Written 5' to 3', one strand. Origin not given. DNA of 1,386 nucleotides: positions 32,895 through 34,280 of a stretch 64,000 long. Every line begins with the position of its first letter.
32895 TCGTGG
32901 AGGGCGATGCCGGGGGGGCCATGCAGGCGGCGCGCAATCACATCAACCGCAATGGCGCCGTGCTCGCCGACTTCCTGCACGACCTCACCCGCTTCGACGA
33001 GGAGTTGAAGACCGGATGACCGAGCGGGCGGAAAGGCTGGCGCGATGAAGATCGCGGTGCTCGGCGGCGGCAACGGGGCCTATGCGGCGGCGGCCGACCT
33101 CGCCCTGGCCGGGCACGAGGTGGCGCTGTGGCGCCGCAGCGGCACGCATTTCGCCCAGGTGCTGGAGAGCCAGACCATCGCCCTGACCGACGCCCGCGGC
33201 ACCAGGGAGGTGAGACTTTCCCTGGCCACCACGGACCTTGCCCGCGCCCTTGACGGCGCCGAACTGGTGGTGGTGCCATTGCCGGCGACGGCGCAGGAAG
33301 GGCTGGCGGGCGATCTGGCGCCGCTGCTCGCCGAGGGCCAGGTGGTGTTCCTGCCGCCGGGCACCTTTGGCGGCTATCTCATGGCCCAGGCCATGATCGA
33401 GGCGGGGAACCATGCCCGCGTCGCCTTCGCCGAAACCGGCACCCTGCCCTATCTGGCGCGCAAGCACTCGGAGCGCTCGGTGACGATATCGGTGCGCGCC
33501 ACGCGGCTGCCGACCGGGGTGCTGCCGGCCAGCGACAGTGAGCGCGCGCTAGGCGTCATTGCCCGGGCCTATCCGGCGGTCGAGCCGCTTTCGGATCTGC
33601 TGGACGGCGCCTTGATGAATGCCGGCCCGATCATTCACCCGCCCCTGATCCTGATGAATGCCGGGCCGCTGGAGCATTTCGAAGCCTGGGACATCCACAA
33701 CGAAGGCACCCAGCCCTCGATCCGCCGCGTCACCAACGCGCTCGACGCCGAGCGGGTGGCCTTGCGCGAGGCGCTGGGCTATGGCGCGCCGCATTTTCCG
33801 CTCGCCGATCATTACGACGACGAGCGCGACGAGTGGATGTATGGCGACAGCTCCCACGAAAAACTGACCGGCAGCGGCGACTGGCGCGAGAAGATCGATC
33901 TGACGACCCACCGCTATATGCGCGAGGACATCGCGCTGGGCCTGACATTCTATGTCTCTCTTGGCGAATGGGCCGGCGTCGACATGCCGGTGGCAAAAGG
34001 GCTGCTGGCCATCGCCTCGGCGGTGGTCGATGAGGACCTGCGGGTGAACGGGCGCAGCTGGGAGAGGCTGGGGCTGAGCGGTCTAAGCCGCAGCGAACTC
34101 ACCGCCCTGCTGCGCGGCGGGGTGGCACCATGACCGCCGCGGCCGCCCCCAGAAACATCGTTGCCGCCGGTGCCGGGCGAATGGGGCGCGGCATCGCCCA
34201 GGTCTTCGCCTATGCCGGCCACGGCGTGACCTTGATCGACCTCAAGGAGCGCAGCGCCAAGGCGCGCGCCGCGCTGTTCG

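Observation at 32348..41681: Orphan nine-gene operon: GntR, opine dehydrogenase, 3-hydroxyacyl-CoA DH, DctPQM TRAP, HyuB-like, VOC/epimerase-like, PaaK-like ligase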

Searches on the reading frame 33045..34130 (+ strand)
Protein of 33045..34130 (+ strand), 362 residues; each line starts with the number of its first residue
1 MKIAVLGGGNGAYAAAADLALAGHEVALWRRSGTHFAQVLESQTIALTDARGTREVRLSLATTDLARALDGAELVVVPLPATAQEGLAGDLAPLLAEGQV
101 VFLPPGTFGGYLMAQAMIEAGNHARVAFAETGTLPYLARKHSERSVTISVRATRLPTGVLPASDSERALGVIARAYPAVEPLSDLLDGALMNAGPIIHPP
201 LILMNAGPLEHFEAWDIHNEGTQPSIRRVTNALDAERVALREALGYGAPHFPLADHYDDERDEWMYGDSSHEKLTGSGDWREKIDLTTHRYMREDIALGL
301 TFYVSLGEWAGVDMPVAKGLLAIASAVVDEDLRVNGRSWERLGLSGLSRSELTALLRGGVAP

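Call 5: search_protein_families(library=pfam, proteins=[window:33045-34130:+])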
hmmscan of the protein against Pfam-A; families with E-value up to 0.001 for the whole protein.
window:33045-34130:+ (362 aa): 4 families
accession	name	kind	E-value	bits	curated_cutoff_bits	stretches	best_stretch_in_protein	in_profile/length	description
PF02317.23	Octopine_DH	-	6.8e-30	104.5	30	1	182-327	2-149/150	NAD/NADP octopine/nopaline dehydrogenase, alpha-helical domain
PF01210.29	NAD_Gly3P_dh_N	-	2.7e-07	31.1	23.1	1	2-100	1-98/158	NAD-dependent glycerol-3-phosphate dehydrogenase N-terminus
PF02558.23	ApbA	-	7.5e-07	29.3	22.2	1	3-102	1-98/150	Ketopantoate reductase PanE/ApbA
PF07992.20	Pyr_redox_2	-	0.00059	19.8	26.1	1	1-50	1-51/291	Pyridine nucleotide-disulphide oxidoreductase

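Call 6: search_protein_families(library=ncbifam, proteins=[window:33045-34130:+])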
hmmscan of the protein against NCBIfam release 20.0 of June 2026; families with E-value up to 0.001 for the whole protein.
window:33045-34130:+ (362 aa): 9 families
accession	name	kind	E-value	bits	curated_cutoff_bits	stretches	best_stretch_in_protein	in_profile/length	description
NF000946.0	PRK00094.2-4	equivalog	3.7e-09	36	455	1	2-153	6-156/342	NAD(P)H-dependent glycerol-3-phosphate dehydrogenase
NF000942.0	PRK00094.1-4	subfamily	1.6e-08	34.1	257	1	1-101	3-102/334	NAD(P)H-dependent glycerol-3-phosphate dehydrogenase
NF005089.0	PRK06522.1-4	subfamily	2.3e-06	27.2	223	1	1-101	1-97/326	2-dehydropantoate 2-reductase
NF000941.0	PRK00094.1-3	equivalog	3.2e-06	26.6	423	1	2-101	3-101/336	NAD(P)H-dependent glycerol-3-phosphate dehydrogenase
NF000940.0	PRK00094.1-2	subfamily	3.6e-06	26.7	202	1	1-101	1-100/330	NAD(P)H-dependent glycerol-3-phosphate dehydrogenase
NF006083.0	PRK08229.1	equivalog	3.6e-05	22.9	371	1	1-101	3-103/341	2-dehydropantoate 2-reductase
TIGR00745.1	apbA_panE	subfamily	5.2e-05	22.7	141.35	1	2-101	1-98/305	2-dehydropantoate 2-reductase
NF011211.0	PRK14618.1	equivalog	5.9e-05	22.4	489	1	1-91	5-94/328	NAD(P)H-dependent glycerol-3-phosphate dehydrogenase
NF005087.0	PRK06522.1-1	equivalog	0.00061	19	351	1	1-98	1-90/296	2-dehydropantoate 2-reductase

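Call 18: search_solved_structures(query=window:33045-34130:+, max_evalue=0.001)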
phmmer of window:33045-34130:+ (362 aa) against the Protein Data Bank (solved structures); distinct sequences matched with E-value up to 0.001: 4.
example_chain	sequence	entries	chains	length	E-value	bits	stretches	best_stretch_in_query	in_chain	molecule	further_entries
1bg6_A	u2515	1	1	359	1e-38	136.8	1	3-351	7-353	N-(1-D-CARBOXYLETHYL)-L-NORVALINE DEHYDROGENASE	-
3iqd_B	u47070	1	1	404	1.1e-08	38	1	2-205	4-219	Octopine dehydrogenase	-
3c7a_A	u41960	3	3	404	1.4e-08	37.6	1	2-203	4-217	Octopine dehydrogenase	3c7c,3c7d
3ghy_A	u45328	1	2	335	0.00086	21.9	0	3-103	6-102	Ketopantoate reductase protein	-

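Call 89: search_solved_structures(query=window:33045-34130:+, max_evalue=1e-20, show_alignments=1)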
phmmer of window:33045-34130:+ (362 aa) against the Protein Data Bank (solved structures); distinct sequences matched with E-value up to 1e-20: 1.
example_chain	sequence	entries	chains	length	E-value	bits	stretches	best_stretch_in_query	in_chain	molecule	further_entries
1bg6_A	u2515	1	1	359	1e-38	136.8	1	3-351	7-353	N-(1-D-CARBOXYLETHYL)-L-NORVALINE DEHYDROGENASE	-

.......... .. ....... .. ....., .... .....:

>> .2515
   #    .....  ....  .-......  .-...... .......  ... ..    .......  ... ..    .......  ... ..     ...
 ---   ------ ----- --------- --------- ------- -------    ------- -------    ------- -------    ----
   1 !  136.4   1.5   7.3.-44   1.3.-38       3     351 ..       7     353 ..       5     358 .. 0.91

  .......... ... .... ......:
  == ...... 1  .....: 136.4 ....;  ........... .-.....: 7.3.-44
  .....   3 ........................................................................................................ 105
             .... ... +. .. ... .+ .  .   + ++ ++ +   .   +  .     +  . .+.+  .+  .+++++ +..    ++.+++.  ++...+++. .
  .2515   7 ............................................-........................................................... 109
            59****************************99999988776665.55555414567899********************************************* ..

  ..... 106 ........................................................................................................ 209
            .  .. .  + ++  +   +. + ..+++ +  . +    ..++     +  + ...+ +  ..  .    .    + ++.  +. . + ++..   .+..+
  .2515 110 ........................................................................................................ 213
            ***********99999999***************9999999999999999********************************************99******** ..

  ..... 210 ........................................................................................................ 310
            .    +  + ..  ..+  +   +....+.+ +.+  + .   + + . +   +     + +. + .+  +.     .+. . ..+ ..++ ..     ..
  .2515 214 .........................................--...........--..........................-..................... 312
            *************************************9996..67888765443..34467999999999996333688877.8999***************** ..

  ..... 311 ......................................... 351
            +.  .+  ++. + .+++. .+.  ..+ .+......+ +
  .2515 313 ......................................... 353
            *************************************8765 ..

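Call 91: find_related_loci(query=window:33045-34130:+, collection=metagenome_contigs, flank=10000)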
Query window:33045-34130:+ (362 aa) in metagenome_contigs; peptide patterns used: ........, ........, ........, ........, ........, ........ (x = any residue, [..] = any of these).
599 stretches matched a pattern (row limit reached: there are more); 44 encode a relative of the query (tblastn E <= 1e-3); 44 distinct loci.
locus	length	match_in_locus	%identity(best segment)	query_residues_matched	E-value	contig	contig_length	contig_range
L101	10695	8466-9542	68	1-360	2e-161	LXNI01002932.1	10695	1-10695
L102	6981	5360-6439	65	1-360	3e-155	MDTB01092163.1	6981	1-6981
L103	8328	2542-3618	64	1-360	2e-153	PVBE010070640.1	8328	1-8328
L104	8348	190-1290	65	1-360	6e-152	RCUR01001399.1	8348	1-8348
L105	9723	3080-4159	65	1-359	2e-151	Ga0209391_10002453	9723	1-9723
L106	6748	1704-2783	64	1-359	1e-150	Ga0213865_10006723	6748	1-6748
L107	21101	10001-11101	63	1-360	8e-150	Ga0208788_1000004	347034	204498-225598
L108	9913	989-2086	63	1-359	5e-149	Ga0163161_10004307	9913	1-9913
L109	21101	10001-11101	62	1-360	1e-147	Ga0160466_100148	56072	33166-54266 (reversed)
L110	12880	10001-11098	62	1-359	5e-147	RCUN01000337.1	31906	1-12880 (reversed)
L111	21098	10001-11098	62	1-359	4e-147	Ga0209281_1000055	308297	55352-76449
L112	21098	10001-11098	62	1-359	4e-147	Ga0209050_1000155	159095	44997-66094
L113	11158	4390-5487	62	1-359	4e-147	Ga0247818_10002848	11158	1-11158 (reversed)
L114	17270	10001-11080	63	1-360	3e-147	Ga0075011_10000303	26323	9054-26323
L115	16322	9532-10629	62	1-359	3e-146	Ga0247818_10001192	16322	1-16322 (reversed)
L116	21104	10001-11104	61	1-360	6e-146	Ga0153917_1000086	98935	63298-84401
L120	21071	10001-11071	61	1-360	3e-144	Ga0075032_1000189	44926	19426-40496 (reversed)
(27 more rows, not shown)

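Call 94: search_protein_families(library=pfam, proteins=[L107:8895-9902:+, L109:6071-7345:+, L116:12769-13878:+, L116:12154-12627:-, L116:6682-7086:-, L116:15493-16941:+, L116:13900-15063:+, L116:16955-17437:+, L116:17450-18184:+, L116:19245-20198:+], max_evalue=0.0001)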
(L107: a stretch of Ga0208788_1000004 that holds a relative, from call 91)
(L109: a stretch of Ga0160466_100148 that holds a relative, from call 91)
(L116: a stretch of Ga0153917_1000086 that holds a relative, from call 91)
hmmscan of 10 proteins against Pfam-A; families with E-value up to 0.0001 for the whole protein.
L107:8895-9902:+ (336 aa): 3 families
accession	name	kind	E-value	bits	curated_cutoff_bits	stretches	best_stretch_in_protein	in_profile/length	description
PF14525.12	AraC_binding_2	-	3.1e-23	82.8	27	1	36-209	3-172/173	AraC-binding-like domain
PF12833.13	HTH_18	-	5.8e-17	62.2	33.6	1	253-333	2-80/80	Helix-turn-helix domain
PF00165.29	HTH_AraC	-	3.3e-08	33.9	26.6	0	239-280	1-42/42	Bacterial regulatory helix-turn-helix proteins, AraC family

L109:6071-7345:+ (425 aa): 1 family
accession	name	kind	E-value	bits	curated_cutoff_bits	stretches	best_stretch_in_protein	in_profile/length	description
PF03573.19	OprD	-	3.6e-119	398.8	25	1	38-424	2-394/394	outer membrane porin, OprD family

L116:12769-13878:+ (370 aa): 1 family
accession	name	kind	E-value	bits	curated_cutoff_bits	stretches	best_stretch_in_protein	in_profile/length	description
PF01425.27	Amidase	-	2.4e-80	271.2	27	2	17-178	52-212/445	Amidase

L116:12154-12627:- (157 aa): 1 family
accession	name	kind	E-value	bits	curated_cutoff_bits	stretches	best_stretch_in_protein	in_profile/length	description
PF22381.2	Staph_reg_Sar_Rot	-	4.1e-06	27.2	27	1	45-120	10-85/85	Transcriptional regulator SarA/Rot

L116:6682-7086:- (134 aa): 1 family
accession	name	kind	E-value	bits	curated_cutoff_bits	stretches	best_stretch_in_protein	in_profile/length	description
PF14534.12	DUF4440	-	9.3e-05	23.3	25.2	0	33-100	14-78/107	Domain of unknown function (DUF4440)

L116:15493-16941:+ (483 aa): 2 families
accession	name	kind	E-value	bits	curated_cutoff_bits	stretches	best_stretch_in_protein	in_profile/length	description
PF00355.32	Rieske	-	4e-20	72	20.3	1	103-187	1-83/88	Rieske [2Fe-2S] domain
PF00848.25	Ring_hydroxyl_A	-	1.6e-14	54.7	24.9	1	249-482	8-207/208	Ring hydroxylating alpha subunit (catalytic domain)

L116:13900-15063:+ (388 aa): 3 families
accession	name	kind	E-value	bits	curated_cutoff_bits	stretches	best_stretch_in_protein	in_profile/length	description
PF08028.16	Acyl-CoA_dh_2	-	1.6e-20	74.2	22.7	1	238-366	4-132/134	Acyl-CoA dehydrogenase, C-terminal domain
PF02771.21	Acyl-CoA_dh_N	-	5.7e-06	27.1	22.9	1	32-93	24-85/113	Acyl-CoA dehydrogenase, N-terminal domain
PF00441.29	Acyl-CoA_dh_1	-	1.4e-05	25.7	22.4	1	239-360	20-131/150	Acyl-CoA dehydrogenase, C-terminal domain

L116:16955-17437:+ (161 aa): 1 family
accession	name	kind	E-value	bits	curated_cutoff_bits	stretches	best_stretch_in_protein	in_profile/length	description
PF00866.24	Ring_hydroxyl_B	-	4.1e-18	66.3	27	1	18-151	2-141/144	Ring hydroxylating beta subunit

L116:17450-18184:+ (245 aa): 4 families
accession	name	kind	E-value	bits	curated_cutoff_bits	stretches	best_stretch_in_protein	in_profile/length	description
PF13561.12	adh_short_C2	-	1.2e-52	179.2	27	1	9-242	1-235/236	Enoyl-(Acyl carrier protein) reductase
PF00106.31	adh_short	-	1.7e-49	168.4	26.6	1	3-196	1-194/195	short chain dehydrogenase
PF08659.16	KR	-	5.6e-10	39.9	22.6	1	5-183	3-177/180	KR domain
PF01370.27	Epimerase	-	7.2e-05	22.7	20.9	0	5-177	1-168/240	NAD dependent epimerase/dehydratase family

L116:19245-20198:+ (318 aa): 1 family
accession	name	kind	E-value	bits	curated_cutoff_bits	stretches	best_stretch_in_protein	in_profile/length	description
PF01613.24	Flavin_Reduct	-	5e-41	140.8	27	1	22-163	2-150/153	Flavin reductase like domain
